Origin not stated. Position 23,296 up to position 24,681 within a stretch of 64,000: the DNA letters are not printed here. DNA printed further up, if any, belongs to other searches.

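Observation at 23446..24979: GNAT acetyltransferase co-transcribed with an Fe-S (radical-SAM-like) enzyme carrying a non-canonical CX7CX2C motif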

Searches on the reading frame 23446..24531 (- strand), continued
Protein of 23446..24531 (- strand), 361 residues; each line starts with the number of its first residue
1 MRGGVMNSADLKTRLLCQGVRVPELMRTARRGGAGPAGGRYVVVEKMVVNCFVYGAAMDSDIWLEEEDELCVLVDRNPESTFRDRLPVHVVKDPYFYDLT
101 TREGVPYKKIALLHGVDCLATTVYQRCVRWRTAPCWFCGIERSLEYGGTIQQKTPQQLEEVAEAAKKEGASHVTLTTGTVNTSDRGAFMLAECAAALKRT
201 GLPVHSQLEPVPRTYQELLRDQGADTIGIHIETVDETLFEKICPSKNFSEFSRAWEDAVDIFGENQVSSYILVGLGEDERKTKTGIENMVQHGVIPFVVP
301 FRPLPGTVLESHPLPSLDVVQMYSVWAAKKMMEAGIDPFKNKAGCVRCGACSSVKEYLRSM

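Call 51: search_protein_families(library=ncbifam, proteins=[P0173, P0174, P0188, P0195, P0225, P0298, P0202, P0221, P0246, P0286], max_evalue=0.00001)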
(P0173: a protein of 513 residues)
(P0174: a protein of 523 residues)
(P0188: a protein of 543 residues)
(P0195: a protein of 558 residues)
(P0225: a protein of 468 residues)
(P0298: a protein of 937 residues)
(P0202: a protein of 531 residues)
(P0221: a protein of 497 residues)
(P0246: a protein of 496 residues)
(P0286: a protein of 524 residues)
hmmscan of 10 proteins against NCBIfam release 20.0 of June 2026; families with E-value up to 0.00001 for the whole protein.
P0173 (513 aa): 5 families
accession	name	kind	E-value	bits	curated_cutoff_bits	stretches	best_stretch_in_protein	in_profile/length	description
TIGR04043.1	rSAM_MSMEG_0568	hypoth_equivalog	1.2e-104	350.1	303.7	1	21-365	2-354/354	MSMEG_0568 family radical SAM protein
NF045502.1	variant_rSAM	domain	5.2e-47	160.5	125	1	50-340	57-357/357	radical SAM protein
TIGR04045.1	MSMEG_0567_GNAT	equivalog_domain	4e-37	127.1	68.45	1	372-513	3-147/153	MSMEG_0567/Sll0786 family nitrogen starvation N-acetyltransferase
NF053743.1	LipS2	equivalog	2.4e-13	50.2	270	1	127-326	28-220/292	LipS2 family lipoyl synthase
NF007644.0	PRK10314.1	equivalog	5.8e-08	32.7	171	1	382-495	17-132/153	GNAT family N-acetyltransferase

P0174 (523 aa): 6 families
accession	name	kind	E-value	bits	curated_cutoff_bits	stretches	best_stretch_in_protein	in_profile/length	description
TIGR04043.1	rSAM_MSMEG_0568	hypoth_equivalog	4e-111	371.4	303.7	1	27-373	2-354/354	MSMEG_0568 family radical SAM protein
NF045502.1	variant_rSAM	domain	6.9e-55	186.4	125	1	71-348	71-357/357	radical SAM protein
TIGR04045.1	MSMEG_0567_GNAT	equivalog_domain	6.7e-30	103.7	68.45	1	379-518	3-148/153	MSMEG_0567/Sll0786 family nitrogen starvation N-acetyltransferase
NF053743.1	LipS2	equivalog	1.5e-08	34.5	270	1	194-332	86-218/292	LipS2 family lipoyl synthase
TIGR03910.1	pyrrolys_PylB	equivalog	1.1e-06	27.8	348.2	1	142-305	68-226/347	methylornithine synthase PylB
NF004019.1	PRK05481.1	subfamily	8.7e-06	25.2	203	0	143-306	60-216/286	lipoyl synthase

P0188 (543 aa): 6 families
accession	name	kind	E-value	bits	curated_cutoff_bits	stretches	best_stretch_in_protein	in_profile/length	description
TIGR04043.1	rSAM_MSMEG_0568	hypoth_equivalog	2.2e-97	326.2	303.7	1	12-361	2-353/354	MSMEG_0568 family radical SAM protein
NF045502.1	variant_rSAM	domain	6.4e-55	186.5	125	1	60-335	71-355/357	radical SAM protein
TIGR04045.1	MSMEG_0567_GNAT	equivalog_domain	8.9e-25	87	68.45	1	386-515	10-145/153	MSMEG_0567/Sll0786 family nitrogen starvation N-acetyltransferase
NF053743.1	LipS2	equivalog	3.1e-12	46.6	270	1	188-326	91-223/292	LipS2 family lipoyl synthase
TIGR00433.2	bioB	equivalog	2.9e-06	26.8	225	1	131-335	52-250/307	biotin synthase BioB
TIGR03957.1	rSAM_HmdB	equivalog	5.3e-06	25.8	320.9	1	134-335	54-249/317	5,10-methenyltetrahydromethanopterin hydrogenase cofactor biosynthesis protein HmdB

P0195 (558 aa): 3 families
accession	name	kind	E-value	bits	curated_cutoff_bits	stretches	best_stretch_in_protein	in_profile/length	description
TIGR04043.1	rSAM_MSMEG_0568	hypoth_equivalog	4.5e-89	298.9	303.7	1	192-551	3-351/354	MSMEG_0568 family radical SAM protein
NF045502.1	variant_rSAM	domain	4.8e-40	137.6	125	1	257-522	79-350/357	radical SAM protein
NF053743.1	LipS2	equivalog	2.3e-16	60.1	270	1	380-519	91-224/292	LipS2 family lipoyl synthase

P0225 (468 aa): 3 families
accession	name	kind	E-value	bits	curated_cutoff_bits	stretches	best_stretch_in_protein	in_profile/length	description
TIGR04043.1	rSAM_MSMEG_0568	hypoth_equivalog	2.9e-133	444.3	303.7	1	110-462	1-353/354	MSMEG_0568 family radical SAM protein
NF045502.1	variant_rSAM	domain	3e-48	164.6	125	1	146-435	61-354/357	radical SAM protein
NF053743.1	LipS2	equivalog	5.9e-11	42.3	270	1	313-427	114-223/292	LipS2 family lipoyl synthase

P0298 (937 aa): 3 families
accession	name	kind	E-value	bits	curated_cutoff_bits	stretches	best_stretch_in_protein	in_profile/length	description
NF045502.1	variant_rSAM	domain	4.3e-50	170.7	125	1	576-886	6-335/357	radical SAM protein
TIGR04043.1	rSAM_MSMEG_0568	hypoth_equivalog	4.9e-46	157.3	303.7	1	618-925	35-347/354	MSMEG_0568 family radical SAM protein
TIGR01210.1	TIGR01210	equivalog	1e-09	38.1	212.15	1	187-441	13-239/313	archaeosine biosynthesis radical SAM protein RaSEA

P0202 (531 aa): 4 families
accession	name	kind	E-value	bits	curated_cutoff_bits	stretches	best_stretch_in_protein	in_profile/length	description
TIGR04043.1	rSAM_MSMEG_0568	hypoth_equivalog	1.2e-117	392.8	303.7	1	11-355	3-352/354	MSMEG_0568 family radical SAM protein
NF045502.1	variant_rSAM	domain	1.6e-42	145.8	125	1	53-312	70-337/357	radical SAM protein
TIGR04045.1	MSMEG_0567_GNAT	equivalog_domain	7.8e-37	126.2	68.45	1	387-527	5-148/153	MSMEG_0567/Sll0786 family nitrogen starvation N-acetyltransferase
NF053743.1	LipS2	equivalog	3.5e-06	26.7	270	1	127-293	36-195/292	LipS2 family lipoyl synthase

P0221 (497 aa): 4 families
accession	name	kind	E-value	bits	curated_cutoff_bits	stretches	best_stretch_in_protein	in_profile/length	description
TIGR04043.1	rSAM_MSMEG_0568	hypoth_equivalog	8.5e-86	288.1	303.7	1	9-349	2-353/354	MSMEG_0568 family radical SAM protein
NF045502.1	variant_rSAM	domain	5.1e-44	150.7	125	1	44-324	63-356/357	radical SAM protein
TIGR04045.1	MSMEG_0567_GNAT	equivalog_domain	7e-19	67.9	68.45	1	361-493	5-144/153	MSMEG_0567/Sll0786 family nitrogen starvation N-acetyltransferase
NF053743.1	LipS2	equivalog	3.3e-10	39.9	270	1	175-313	89-222/292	LipS2 family lipoyl synthase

P0246 (496 aa): 4 families
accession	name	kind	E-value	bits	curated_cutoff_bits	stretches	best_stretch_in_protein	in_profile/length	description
TIGR04043.1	rSAM_MSMEG_0568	hypoth_equivalog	3e-69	233.7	303.7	1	12-347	5-353/354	MSMEG_0568 family radical SAM protein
NF045502.1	variant_rSAM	domain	9.8e-39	133.3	125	1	72-322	96-356/357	radical SAM protein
TIGR04045.1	MSMEG_0567_GNAT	equivalog_domain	1e-14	54.3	68.45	1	355-493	3-144/153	MSMEG_0567/Sll0786 family nitrogen starvation N-acetyltransferase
NF007644.0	PRK10314.1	equivalog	5.2e-06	26.4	171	1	364-493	16-147/153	GNAT family N-acetyltransferase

P0286 (524 aa): 2 families
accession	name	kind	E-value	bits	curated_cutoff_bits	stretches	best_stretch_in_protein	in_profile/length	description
TIGR04043.1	rSAM_MSMEG_0568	hypoth_equivalog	2.7e-69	233.8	303.7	1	16-313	2-307/354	MSMEG_0568 family radical SAM protein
NF045502.1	variant_rSAM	domain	1.6e-26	93.1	125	1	88-310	101-332/357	radical SAM protein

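Call 59: find_encoding_contigs(protein=P0006, flank=7000, max_places=1)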
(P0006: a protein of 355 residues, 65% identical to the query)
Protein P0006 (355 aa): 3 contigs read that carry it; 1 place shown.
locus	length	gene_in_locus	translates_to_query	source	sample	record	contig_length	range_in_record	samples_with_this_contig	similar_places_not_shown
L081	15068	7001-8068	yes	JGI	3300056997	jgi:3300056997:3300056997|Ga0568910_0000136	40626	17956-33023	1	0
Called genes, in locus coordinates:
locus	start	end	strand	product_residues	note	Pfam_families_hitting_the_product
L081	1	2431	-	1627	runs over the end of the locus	PF00005:ABC_tran (faint), PF01443:Viral_helicase1 (faint), PF01637:ATPase_2 (faint), PF02463:SMC_N (faint), PF02492:cobW (faint), PF03193:RsgA_GTPase (faint), PF17760:UvrA_inter (weak), PF17755:UvrA_DNA-bind, +17 more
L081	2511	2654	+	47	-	-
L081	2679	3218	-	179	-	PF13302:Acetyltransf_3, PF13420:Acetyltransf_4, PF00583:Acetyltransf_1, PF13523:Acetyltransf_8 (weak)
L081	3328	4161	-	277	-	-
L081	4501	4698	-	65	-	-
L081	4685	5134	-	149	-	PF16262:DUF4916 (weak), PF00293:NUDIX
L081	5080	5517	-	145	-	PF10502:Peptidase_S26, PF00717:Peptidase_S24 (weak)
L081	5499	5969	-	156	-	PF10502:Peptidase_S26 (weak)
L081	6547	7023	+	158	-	PF13302:Acetyltransf_3, PF00583:Acetyltransf_1, PF13673:Acetyltransf_10, PF13508:Acetyltransf_7 (weak)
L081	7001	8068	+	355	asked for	PF04055:Radical_SAM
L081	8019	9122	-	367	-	PF13506:Glyco_transf_21 (weak), PF13641:Glyco_tranf_2_3, PF00535:Glycos_transf_2, PF10111:Glyco_tranf_2_2, PF13632:Glyco_trans_2_3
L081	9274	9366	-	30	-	-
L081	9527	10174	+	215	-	PF13483:Lactamase_B_3, PF12706:Lactamase_B_2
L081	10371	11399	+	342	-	PF17244:CDC24_OB3 (faint), PF01336:tRNA_anti-codon (weak), PF08646:Rep_fac-A_C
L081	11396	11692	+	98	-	-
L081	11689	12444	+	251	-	PF01336:tRNA_anti-codon (weak)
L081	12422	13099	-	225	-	PF00588:SpoU_methylase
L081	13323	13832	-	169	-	PF02002:TFIIE_alpha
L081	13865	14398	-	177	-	PF01994:Trm56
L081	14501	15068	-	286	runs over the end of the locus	PF01728:FtsJ (weak), PF02475:TRM5-TYW2_MTfase (weak), PF01189:Methyltr_RsmB-F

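Call 60: find_encoding_contigs(protein=P0024, flank=7000, max_places=1)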
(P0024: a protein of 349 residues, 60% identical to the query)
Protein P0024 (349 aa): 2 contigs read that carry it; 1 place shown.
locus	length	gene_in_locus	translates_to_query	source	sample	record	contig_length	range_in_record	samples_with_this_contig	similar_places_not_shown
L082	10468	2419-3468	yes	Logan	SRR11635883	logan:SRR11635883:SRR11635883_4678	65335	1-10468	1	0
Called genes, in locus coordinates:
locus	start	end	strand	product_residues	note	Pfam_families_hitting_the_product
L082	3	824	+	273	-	?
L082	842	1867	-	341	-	-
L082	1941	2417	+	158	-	PF13302:Acetyltransf_3 (weak), PF00583:Acetyltransf_1, PF13508:Acetyltransf_7 (weak)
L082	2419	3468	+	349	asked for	PF04055:Radical_SAM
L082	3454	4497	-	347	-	PF13506:Glyco_transf_21, PF00535:Glycos_transf_2, PF10111:Glyco_tranf_2_2, PF13641:Glyco_tranf_2_3, PF13632:Glyco_trans_2_3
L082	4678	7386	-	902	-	-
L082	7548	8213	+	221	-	PF24280:HVO_A0563_N (weak), PF04967:HTH_10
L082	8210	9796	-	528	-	PF02538:Hydantoinase_B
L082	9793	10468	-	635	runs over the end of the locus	PF05378:Hydant_A_N, PF01968:Hydantoinase_A, PF19278:Hydant_A_C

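Call 61: find_encoding_contigs(protein=P0021, flank=6000, max_places=1)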
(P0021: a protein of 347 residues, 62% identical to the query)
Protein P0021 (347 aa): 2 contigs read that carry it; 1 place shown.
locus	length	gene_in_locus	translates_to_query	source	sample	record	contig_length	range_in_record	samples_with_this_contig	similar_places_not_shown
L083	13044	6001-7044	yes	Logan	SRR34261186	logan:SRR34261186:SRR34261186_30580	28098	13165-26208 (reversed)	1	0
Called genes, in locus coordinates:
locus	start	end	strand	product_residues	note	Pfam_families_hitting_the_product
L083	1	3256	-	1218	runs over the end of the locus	PF14551:MCM_N, PF17207:MCM_OB, PF00493:MCM, PF14890:Intein_splicing, PF00493:MCM (weak), PF14890:Intein_splicing, PF00493:MCM, PF17855:MCM_lid, +1 more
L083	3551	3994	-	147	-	PF05916:Sld5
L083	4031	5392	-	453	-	PF00266:Aminotran_5, PF01041:DegT_DnrJ_EryC1 (weak), PF05889:SepSecS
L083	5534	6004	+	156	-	PF13302:Acetyltransf_3 (weak), PF13673:Acetyltransf_10, PF00583:Acetyltransf_1, PF13508:Acetyltransf_7 (weak)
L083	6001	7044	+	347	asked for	PF04055:Radical_SAM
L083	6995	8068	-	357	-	PF13506:Glyco_transf_21 (weak), PF03142:Chitin_synth_2 (faint), PF00535:Glycos_transf_2, PF10111:Glyco_tranf_2_2 (weak), PF13641:Glyco_tranf_2_3, PF13632:Glyco_trans_2_3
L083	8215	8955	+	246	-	PF01940:DUF92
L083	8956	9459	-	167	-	PF13404:HTH_AsnC-type, PF13412:HTH_24, PF25212:HVO_A0114 (faint), PF08279:HTH_11 (faint), PF12802:MarR_2 (faint), PF22482:AsnC_trans_reg_3 (faint), PF01037:AsnC_trans_reg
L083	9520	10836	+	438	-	PF00202:Aminotran_3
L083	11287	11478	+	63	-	PF00313:CSD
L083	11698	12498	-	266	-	PF01149:Fapy_DNA_glyco, PF06831:H2TH, PF06827:zf-FPG_IleRS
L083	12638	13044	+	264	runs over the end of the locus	PF04414:tRNA_deacylase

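Call 62: find_encoding_contigs(protein=P0014, flank=6000, max_places=1)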
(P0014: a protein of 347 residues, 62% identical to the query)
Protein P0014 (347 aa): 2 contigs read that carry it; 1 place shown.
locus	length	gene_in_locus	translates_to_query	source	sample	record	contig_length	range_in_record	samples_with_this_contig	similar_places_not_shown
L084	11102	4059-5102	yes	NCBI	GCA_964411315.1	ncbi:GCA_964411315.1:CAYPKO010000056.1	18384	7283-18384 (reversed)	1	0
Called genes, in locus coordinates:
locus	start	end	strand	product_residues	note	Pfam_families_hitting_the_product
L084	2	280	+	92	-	?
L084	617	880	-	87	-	-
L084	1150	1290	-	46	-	-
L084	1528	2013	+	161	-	PF13489:Methyltransf_23 (weak), PF08241:Methyltransf_11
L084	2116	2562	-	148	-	PF10502:Peptidase_S26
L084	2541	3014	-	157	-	PF10502:Peptidase_S26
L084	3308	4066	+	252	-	PF00583:Acetyltransf_1 (weak)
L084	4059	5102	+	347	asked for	PF04055:Radical_SAM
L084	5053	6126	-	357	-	PF13506:Glyco_transf_21 (faint), PF00535:Glycos_transf_2, PF10111:Glyco_tranf_2_2 (weak), PF13641:Glyco_tranf_2_3, PF01644:Chitin_synth_1 (faint), PF13632:Glyco_trans_2_3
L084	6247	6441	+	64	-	-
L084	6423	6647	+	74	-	-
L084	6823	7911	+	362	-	PF04055:Radical_SAM, PF13186:SPASM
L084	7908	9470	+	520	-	PF19238:Radical_SAM_2 (faint), PF04055:Radical_SAM, PF17820:PDZ_6 (faint)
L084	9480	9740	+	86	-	-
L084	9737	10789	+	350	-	PF04055:Radical_SAM, PF13353:Fer4_12 (faint), PF13186:SPASM (weak)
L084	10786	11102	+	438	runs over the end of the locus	-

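Call 63: find_encoding_contigs(protein=P0195, flank=6000, max_places=1)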
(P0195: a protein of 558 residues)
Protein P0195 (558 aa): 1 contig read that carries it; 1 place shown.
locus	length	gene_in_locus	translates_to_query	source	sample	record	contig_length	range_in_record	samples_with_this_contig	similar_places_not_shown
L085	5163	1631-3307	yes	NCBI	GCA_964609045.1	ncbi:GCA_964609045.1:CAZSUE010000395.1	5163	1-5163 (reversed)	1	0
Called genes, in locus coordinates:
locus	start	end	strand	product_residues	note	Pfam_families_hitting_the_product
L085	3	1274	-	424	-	?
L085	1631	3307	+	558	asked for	PF04055:Radical_SAM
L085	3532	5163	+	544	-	?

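Call 64: search_dna_similar(query=window:23446-24531:-, collection=plasmids, mode=protein, max_rows=12, rows=spread)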
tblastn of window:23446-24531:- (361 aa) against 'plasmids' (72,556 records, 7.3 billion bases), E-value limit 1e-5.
Records with a match: 517; places in all: 518; records where one place covers at least 80% of the query: 401.
Best place of each record, by identity: <60% 517.
By first word of the organism name: Klebsiella 373; Escherichia 30; Agrobacterium 25; Acetobacter 17; Acinetobacter 17; Komagataeibacter 8; Paraburkholderia 8; Rhizobium 7; Caballeronia 5; Rhodococcus 4; and 19 more.
By predicted mobility (MOB-suite, as given by PLSDB): non-mobilizable 402; conjugative 63; mobilizable 52.
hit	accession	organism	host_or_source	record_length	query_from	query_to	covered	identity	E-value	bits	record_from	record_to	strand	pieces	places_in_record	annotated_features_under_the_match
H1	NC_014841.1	Pantoea sp. At-9b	-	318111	11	361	97%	38.8%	6e-56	204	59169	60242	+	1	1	MSMEG_0568 family radical SAM protein | Nit6803 family nitrilase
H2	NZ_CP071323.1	Klebsiella pneumoniae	Homo sapiens,sputum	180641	10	357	96%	37.7%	2e-52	194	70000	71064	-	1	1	MSMEG_0568 family radical SAM protein | Nit6803 family nitrilase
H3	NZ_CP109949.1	Klebsiella pneumoniae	Homo sapiens,Bronchoalveolar lavage ...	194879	10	357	96%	37.7%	2e-52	194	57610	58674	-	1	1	MSMEG_0568 family radical SAM protein | Nit6803 family nitrilase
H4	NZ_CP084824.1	Klebsiella pneumoniae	Homo sapiens,Whole organism,liver ...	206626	10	357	96%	37.7%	2e-52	194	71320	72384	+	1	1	MSMEG_0568 family radical SAM protein | Nit6803 family nitrilase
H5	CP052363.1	Klebsiella pneumoniae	Homo sapiens,blood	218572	10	357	96%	37.7%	2e-52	194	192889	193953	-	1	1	MSMEG_0568 family radical SAM protein | Nit6803 family nitriliase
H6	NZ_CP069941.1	Klebsiella pneumoniae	Homo sapiens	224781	10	357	96%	37.7%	2e-52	194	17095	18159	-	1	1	MSMEG_0568 family radical SAM protein | Nit6803 family nitrilase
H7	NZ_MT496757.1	Klebsiella pneumoniae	-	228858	10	357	96%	37.7%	2e-52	194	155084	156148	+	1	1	MSMEG_0568 family radical SAM protein | Nit6803 family nitrilase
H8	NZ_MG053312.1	Klebsiella pneumoniae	-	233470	10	357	96%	37.7%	2e-52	194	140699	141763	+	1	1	MSMEG_0568 family radical SAM protein | Nit6803 family nitrilase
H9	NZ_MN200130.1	Escherichia coli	-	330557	10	357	96%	37.7%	2e-52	194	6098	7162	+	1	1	MSMEG_0568 family radical SAM protein | Nit6803 family nitrilase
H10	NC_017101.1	Acetobacter pasteurianus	-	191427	94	357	73%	45.8%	9e-56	203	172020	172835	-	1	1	MSMEG_0568 family radical SAM protein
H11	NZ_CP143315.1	Methylocystis iwaonis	cell culture,rice rhizosphere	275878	94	359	74%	43.1%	2e-52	194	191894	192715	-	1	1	MSMEG_0568 family radical SAM protein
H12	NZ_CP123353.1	Agrobacterium pusense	laboratory contaminant from a culture ...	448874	88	320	65%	25.7%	2e-9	67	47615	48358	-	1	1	radical SAM protein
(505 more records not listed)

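Call 65: get_annotated_region(hit=H2, flank=6000)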
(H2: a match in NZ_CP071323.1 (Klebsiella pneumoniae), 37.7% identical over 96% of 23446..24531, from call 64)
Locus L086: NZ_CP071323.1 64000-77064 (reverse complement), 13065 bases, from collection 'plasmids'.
description: Klebsiella pneumoniae strain JS161205112 plasmid pVP-JS4, complete sequence
organism: Klebsiella pneumoniae (NCBI taxid 573)
taxonomy: Bacteria; Pseudomonadota; Gammaproteobacteria; Enterobacterales; Enterobacteriaceae; Klebsiella; Klebsiella pneumoniae
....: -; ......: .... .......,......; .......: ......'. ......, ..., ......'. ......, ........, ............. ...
typing (MOB-suite, as given by PLSDB): non-mobilizable; replicon IncFIB,IncHI1B
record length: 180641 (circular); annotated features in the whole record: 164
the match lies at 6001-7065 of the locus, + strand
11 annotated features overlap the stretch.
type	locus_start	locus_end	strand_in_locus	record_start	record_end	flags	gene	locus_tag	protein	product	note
CDS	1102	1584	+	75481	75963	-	-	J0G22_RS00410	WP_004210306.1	hypothetical protein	-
CDS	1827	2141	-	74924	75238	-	-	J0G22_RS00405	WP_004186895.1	hypothetical protein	-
CDS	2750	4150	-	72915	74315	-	-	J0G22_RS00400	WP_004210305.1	PLP-dependent aminotransferase family protein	-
CDS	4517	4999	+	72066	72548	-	-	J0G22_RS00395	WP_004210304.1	MSMEG_0572/Sll0783 family nitrogen starvation response protein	-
CDS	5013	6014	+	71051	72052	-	-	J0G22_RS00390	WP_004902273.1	Nit6803 family nitrilase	GO:0009058 - biosynthetic process [Evidence IEA]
CDS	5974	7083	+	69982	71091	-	-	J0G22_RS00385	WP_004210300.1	MSMEG_0568 family radical SAM protein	GO:0009058 - biosynthetic process [Evidence IEA]; GO:0046500 - S-adenosylmethionine metabolic process [Evidence IEA]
CDS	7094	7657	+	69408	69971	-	-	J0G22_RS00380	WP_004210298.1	MSMEG_0567/Sll0786 family nitrogen starvation N-acetyltransferase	-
CDS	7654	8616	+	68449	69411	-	-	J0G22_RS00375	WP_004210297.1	sll0787 family AIR synthase-like protein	GO:0009058 - biosynthetic process [Evidence IEA]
CDS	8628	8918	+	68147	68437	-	-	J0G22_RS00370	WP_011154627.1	MSMEG_0570 family nitrogen starvation response protein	-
CDS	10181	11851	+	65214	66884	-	-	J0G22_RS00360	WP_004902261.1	AMP-binding protein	-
CDS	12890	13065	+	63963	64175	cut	-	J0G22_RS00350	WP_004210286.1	hypothetical protein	-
